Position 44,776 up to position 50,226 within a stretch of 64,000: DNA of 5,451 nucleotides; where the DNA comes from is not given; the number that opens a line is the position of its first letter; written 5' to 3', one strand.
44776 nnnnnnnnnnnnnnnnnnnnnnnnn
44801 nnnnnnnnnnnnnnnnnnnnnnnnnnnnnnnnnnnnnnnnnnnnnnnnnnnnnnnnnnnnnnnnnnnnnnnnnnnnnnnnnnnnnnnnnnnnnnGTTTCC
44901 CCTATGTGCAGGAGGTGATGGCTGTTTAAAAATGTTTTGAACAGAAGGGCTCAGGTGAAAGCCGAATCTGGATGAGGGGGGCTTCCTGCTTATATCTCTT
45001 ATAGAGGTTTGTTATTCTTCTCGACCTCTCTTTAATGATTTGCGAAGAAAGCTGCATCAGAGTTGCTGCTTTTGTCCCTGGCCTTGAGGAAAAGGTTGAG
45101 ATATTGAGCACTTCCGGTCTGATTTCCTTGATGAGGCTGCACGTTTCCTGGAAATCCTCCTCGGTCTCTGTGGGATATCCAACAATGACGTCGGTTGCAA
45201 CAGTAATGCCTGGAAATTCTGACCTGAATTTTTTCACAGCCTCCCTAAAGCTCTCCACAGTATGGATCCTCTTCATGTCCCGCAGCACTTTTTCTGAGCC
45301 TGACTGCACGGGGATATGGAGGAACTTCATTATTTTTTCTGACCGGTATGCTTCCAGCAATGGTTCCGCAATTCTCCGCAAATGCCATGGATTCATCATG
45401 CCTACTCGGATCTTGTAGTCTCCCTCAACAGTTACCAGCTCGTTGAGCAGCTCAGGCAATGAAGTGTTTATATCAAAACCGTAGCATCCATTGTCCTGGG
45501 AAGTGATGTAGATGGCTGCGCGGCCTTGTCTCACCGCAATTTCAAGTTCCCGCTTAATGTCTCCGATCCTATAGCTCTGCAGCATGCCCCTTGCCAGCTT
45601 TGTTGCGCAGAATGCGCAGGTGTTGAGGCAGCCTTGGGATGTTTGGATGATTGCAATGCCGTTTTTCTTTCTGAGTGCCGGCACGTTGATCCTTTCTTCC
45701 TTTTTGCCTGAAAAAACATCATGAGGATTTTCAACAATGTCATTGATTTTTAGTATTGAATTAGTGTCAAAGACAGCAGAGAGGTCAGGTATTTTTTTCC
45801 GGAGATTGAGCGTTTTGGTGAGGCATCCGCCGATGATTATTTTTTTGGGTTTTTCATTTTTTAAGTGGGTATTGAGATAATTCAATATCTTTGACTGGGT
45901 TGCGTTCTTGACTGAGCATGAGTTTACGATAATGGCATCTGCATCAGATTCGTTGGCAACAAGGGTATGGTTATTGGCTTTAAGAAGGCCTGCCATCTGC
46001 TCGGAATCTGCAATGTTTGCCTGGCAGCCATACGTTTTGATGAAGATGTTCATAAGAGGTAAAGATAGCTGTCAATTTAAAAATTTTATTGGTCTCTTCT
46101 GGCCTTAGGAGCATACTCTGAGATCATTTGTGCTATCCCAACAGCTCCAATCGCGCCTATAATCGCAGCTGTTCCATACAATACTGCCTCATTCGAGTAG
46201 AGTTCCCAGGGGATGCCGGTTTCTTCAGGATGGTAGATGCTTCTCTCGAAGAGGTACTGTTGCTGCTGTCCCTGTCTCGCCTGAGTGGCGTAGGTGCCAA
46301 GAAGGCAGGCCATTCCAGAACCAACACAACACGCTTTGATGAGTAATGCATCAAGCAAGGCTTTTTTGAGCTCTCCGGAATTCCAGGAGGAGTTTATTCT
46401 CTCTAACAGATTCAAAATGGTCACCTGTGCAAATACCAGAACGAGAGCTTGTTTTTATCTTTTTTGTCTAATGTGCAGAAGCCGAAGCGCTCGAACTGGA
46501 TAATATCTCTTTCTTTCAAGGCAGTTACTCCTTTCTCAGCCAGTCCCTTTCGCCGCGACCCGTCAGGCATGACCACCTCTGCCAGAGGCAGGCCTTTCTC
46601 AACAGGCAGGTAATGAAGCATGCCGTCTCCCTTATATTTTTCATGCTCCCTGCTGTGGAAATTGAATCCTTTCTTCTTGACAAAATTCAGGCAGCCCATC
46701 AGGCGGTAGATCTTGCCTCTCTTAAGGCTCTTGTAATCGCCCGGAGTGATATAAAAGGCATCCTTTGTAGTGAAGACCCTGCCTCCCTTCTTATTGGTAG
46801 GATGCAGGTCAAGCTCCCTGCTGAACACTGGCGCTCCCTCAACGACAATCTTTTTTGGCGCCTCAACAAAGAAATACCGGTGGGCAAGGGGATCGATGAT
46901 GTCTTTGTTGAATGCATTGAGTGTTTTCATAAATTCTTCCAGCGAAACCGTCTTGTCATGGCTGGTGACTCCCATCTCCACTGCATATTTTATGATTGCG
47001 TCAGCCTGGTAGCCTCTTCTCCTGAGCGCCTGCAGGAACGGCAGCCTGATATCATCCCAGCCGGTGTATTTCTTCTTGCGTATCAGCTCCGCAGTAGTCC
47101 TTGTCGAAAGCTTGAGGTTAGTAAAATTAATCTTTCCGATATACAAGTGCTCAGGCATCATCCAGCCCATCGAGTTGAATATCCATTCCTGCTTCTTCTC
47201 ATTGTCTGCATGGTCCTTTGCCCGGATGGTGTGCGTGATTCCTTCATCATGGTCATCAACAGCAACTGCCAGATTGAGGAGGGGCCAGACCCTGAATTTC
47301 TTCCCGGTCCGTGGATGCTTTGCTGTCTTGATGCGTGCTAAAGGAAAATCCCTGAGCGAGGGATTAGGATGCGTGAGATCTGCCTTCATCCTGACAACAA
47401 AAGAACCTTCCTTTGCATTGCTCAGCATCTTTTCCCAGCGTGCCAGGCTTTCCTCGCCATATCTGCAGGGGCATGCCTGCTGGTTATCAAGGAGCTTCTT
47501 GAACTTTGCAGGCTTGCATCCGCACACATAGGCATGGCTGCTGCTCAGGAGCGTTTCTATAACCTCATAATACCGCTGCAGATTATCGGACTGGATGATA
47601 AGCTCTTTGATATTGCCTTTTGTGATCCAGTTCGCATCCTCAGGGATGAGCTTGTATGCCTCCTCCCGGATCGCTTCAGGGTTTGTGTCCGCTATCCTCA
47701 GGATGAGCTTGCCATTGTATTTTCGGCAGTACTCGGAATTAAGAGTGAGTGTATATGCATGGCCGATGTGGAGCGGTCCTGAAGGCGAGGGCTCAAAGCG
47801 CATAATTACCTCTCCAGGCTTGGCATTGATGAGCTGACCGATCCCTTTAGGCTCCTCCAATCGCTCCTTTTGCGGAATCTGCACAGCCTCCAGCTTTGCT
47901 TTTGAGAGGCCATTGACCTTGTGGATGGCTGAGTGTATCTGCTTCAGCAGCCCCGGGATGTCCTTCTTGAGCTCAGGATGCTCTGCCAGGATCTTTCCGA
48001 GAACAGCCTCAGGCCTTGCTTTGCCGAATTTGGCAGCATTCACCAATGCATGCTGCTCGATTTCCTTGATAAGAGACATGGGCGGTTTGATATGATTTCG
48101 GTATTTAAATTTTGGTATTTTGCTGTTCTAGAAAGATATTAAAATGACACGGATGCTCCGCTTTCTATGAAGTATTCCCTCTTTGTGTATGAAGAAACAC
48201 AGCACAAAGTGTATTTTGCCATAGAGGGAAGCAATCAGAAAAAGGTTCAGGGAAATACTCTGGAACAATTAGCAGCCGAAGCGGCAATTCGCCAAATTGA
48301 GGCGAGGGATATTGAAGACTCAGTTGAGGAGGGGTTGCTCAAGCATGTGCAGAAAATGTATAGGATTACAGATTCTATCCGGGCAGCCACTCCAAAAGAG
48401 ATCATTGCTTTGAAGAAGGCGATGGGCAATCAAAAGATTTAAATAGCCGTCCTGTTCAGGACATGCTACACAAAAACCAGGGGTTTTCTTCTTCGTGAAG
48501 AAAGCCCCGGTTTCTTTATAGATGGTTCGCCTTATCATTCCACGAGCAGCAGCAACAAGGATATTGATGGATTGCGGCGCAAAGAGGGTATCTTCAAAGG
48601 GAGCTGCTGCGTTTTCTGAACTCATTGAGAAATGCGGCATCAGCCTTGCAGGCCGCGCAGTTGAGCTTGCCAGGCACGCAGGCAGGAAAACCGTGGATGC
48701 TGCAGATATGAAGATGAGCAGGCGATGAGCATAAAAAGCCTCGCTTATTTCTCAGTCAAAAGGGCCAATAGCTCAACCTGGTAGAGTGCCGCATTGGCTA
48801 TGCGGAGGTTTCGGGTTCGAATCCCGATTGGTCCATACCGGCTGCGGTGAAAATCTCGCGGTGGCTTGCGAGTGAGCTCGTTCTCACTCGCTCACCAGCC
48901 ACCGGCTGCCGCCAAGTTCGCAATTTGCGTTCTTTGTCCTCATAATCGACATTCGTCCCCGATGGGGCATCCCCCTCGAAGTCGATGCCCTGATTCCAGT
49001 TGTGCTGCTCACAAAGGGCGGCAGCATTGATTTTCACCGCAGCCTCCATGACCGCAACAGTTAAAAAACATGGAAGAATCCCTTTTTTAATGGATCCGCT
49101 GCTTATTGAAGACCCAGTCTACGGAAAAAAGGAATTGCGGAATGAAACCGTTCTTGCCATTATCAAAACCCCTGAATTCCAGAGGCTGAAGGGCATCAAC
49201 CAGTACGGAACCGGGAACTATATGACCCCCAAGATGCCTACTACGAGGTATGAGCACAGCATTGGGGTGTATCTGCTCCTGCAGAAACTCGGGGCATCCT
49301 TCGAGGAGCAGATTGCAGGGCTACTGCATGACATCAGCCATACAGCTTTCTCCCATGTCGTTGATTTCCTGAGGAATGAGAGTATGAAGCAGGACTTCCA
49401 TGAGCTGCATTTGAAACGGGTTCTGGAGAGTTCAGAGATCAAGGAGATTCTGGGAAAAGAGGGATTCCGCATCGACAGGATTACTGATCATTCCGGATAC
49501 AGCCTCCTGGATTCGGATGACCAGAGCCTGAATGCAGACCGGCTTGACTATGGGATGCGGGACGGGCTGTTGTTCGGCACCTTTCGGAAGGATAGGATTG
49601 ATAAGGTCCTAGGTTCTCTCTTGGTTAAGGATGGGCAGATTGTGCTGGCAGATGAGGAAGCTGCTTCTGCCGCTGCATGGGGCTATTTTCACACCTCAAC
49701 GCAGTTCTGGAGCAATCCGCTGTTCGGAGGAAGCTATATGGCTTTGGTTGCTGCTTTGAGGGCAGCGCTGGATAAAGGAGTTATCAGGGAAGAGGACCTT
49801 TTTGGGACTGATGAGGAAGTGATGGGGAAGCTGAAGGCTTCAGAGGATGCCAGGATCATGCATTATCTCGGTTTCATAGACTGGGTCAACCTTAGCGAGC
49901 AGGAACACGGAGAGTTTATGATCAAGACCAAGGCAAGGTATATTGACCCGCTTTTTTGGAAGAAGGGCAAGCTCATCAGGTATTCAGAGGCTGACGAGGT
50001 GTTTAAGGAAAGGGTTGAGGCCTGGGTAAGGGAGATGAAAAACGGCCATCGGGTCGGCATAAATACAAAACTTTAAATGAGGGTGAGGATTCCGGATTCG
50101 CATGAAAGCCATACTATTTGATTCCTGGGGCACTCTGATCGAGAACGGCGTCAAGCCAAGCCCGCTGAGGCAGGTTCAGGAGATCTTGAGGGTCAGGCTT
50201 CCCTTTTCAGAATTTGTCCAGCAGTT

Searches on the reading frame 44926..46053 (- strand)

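Call 75: search_protein_families(library=pfam, proteins=[window:44926-46053:-], max_evalue=0.00001)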
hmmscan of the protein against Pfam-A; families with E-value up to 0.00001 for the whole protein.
window:44926-46053:- (375 aa): 2 families
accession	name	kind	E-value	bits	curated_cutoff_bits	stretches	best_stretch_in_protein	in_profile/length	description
PF00919.26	UPF0004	-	4.7e-22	78.3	27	1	3-86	2-88/98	Uncharacterized protein family UPF0004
PF04055.27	Radical_SAM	-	2e-21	77.3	29.5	1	137-307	2-165/166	Radical SAM superfamily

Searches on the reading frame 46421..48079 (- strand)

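Call 74: search_protein_families(library=pfam, proteins=[window:46421-48079:-], max_evalue=0.00001)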
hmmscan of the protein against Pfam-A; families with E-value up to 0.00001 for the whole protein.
window:46421-48079:- (552 aa): 3 families
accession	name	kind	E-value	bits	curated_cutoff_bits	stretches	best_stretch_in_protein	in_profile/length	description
PF00749.27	tRNA-synt_1c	-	3.1e-68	230.4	23.4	1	90-395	1-312/314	tRNA synthetases class I (E and Q), catalytic domain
PF03950.23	tRNA-synt_1c_C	-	1.4e-11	44.9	23.9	1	399-467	1-72/91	tRNA synthetases class I (E and Q), anti-codon binding domain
PF20974.2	tRNA-synt_1c_C2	-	3.8e-07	31.1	23.9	1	500-538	29-69/69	tRNA synthetases class I (E and Q), anti-codon binding domain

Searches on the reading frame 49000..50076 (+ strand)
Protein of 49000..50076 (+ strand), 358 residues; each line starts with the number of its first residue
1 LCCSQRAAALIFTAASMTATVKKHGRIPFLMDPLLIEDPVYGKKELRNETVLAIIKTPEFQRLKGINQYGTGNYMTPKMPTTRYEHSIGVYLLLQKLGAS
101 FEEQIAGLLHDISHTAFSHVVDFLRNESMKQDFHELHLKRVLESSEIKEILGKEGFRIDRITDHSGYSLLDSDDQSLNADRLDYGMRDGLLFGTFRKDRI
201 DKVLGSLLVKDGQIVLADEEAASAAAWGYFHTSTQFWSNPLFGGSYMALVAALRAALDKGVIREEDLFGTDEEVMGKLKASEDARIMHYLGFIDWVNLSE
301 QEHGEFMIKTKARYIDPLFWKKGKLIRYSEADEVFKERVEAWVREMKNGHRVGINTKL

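Call 74: search_protein_families(library=pfam, proteins=[window:49000-50076:+], max_evalue=0.00001)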
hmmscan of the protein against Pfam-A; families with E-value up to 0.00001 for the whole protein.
window:49000-50076:+ (358 aa): 1 family
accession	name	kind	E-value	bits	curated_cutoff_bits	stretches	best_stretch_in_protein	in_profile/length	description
PF01966.28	HD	-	3.3e-07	31.1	22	1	83-138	1-57/116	HD domain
